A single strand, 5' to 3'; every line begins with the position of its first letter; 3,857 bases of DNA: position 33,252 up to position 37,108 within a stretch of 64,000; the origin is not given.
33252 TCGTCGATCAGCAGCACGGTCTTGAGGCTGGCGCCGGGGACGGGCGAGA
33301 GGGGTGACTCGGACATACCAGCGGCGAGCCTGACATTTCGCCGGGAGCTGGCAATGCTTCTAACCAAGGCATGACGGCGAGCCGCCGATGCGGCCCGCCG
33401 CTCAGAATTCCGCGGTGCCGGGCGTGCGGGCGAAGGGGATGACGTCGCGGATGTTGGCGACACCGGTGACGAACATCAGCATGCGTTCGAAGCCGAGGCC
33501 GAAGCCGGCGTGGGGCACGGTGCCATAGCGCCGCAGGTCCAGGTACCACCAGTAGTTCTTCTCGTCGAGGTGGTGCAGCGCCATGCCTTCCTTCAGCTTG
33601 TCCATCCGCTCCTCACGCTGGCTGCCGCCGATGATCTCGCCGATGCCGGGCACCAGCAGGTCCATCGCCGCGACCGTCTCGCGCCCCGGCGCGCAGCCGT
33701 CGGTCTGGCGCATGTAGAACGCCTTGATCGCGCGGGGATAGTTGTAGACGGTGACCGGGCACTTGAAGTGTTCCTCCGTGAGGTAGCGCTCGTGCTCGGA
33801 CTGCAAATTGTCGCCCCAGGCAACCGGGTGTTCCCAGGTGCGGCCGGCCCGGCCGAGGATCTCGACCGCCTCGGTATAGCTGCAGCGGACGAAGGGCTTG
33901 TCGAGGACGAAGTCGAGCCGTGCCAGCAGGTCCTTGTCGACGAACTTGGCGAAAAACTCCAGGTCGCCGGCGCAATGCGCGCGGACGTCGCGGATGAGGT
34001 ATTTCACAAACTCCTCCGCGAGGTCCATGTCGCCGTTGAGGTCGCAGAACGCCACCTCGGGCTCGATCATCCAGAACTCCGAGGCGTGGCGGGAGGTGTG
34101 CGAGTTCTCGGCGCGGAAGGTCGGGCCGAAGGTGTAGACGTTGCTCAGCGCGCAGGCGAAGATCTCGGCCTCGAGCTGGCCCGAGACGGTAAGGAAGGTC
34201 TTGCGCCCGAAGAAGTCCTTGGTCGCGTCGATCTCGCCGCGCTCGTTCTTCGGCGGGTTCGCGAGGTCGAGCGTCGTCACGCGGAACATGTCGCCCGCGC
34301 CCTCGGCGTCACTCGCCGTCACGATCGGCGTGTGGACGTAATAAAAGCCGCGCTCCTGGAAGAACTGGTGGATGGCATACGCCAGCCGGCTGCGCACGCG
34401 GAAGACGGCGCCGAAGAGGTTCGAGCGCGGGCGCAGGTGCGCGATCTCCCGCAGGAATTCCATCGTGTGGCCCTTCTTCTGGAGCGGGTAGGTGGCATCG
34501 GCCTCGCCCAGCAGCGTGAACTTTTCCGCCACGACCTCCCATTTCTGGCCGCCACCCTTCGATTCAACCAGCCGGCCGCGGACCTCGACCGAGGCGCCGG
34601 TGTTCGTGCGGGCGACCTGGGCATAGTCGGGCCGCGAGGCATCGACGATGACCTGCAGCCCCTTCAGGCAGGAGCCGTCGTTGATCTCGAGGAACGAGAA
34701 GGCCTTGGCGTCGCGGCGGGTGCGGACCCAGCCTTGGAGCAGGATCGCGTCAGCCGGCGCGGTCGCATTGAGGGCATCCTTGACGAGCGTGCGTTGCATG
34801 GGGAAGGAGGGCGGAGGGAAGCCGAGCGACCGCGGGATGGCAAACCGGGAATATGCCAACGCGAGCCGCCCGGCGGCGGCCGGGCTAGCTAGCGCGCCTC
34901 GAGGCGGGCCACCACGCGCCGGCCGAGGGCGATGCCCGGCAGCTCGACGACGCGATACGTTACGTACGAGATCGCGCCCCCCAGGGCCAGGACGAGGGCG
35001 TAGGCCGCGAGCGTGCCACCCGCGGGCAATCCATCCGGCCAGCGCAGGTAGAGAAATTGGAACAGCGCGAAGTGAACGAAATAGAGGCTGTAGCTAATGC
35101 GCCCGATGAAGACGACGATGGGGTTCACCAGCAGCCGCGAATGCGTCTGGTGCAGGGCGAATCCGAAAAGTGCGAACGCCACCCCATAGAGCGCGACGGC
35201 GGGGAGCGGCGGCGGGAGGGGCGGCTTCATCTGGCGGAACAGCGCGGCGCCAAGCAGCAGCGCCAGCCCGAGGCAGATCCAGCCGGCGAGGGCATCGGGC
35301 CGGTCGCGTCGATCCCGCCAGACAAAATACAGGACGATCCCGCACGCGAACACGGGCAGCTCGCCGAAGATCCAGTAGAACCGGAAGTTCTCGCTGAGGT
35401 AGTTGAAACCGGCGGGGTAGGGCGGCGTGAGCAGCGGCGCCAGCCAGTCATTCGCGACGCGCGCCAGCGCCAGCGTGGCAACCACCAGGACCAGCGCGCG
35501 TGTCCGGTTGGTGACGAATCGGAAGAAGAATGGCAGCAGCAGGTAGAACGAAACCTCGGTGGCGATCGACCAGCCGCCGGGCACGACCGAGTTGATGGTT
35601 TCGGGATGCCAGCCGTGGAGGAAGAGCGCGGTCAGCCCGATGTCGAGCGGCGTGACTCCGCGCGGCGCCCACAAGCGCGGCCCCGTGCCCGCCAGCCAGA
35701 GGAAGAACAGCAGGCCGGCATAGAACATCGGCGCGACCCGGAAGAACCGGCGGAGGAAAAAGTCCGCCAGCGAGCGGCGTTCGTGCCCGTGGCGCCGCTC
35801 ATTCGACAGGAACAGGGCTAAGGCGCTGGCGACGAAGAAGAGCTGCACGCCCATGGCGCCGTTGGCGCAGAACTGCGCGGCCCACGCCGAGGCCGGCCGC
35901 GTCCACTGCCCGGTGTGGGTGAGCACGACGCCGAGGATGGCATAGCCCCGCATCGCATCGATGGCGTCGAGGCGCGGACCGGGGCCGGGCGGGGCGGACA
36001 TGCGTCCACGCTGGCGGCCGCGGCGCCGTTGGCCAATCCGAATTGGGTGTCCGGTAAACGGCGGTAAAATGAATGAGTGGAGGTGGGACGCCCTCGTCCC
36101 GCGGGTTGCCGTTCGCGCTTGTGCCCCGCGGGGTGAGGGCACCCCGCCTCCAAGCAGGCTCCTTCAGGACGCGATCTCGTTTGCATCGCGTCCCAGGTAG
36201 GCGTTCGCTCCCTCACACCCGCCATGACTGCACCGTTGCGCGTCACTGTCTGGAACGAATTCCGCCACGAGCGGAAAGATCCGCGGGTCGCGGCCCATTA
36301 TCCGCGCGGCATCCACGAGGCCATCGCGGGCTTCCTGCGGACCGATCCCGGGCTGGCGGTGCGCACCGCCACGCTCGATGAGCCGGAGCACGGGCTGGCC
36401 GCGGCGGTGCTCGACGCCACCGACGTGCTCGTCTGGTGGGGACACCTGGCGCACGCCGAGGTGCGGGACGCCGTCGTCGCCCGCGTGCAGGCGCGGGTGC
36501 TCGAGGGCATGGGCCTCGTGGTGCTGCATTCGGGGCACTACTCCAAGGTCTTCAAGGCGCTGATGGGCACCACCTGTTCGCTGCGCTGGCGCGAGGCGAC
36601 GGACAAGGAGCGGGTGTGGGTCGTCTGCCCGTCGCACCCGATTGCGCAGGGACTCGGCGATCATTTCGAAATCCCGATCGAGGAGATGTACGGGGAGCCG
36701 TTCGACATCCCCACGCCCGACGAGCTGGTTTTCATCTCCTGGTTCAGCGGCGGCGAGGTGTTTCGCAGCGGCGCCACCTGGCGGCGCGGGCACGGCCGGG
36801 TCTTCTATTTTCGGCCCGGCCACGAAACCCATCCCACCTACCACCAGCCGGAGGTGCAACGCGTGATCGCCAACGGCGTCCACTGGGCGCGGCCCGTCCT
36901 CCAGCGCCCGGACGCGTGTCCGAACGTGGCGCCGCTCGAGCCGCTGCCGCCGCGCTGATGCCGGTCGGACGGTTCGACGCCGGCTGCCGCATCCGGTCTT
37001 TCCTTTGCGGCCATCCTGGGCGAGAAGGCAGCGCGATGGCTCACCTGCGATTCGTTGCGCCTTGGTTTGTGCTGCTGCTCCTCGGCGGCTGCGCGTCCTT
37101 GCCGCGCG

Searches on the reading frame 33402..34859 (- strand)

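Call 91: search_protein_families(library=pfam, proteins=[window:33402-34859:-], max_evalue=0.001)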
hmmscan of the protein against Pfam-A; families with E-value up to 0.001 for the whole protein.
window:33402-34859:- (485 aa): 3 families
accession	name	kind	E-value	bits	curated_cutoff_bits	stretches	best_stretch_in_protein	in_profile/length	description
PF00152.25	tRNA-synt_2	-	6.6e-65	219.6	25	1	139-479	8-307/308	tRNA synthetases class II (D, K and N)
PF01336.31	tRNA_anti-codon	-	4.8e-10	39.7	27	1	40-117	2-75/75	OB-fold nucleic acid binding domain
PF01409.25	tRNA-synt_2d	-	0.00077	19.4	19.8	0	448-473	210-235/246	tRNA synthetases class II core domain (F)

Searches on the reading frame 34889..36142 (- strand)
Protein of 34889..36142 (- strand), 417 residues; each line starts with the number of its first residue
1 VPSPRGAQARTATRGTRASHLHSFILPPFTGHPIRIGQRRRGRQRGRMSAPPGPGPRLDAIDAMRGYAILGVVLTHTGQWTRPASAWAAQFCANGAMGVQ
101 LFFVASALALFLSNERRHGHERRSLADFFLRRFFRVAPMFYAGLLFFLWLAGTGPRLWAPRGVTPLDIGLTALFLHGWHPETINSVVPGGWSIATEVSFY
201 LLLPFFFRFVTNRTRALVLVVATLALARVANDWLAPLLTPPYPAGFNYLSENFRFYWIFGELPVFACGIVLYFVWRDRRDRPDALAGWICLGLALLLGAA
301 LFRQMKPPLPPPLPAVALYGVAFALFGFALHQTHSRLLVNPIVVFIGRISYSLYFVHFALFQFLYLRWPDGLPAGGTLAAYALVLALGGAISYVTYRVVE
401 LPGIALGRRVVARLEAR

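Call 91: search_protein_families(library=pfam, proteins=[window:34889-36142:-], max_evalue=0.001)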
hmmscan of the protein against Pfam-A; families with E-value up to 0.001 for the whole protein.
window:34889-36142:- (417 aa): 1 family
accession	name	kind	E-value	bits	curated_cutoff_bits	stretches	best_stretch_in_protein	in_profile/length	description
PF01757.29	Acyl_transf_3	-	1.2e-30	107.1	31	1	59-396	2-325/326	Acyltransferase domain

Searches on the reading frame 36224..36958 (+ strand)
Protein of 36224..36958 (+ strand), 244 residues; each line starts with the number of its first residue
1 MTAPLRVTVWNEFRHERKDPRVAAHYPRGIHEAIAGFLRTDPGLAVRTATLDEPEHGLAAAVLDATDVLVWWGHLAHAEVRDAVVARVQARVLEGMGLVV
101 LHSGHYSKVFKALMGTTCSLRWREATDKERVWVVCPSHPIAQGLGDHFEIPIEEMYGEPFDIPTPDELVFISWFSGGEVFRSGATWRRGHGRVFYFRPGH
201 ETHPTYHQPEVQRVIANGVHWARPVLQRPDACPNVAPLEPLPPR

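Call 91: search_protein_families(library=pfam, proteins=[window:36224-36958:+], max_evalue=0.001)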
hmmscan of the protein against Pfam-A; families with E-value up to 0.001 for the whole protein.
window:36224-36958:+ (244 aa): 1 family
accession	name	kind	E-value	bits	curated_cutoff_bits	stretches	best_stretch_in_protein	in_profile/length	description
PF06283.17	ThuA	-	8.8e-38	131.1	33.4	1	6-222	1-209/209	Trehalose utilisation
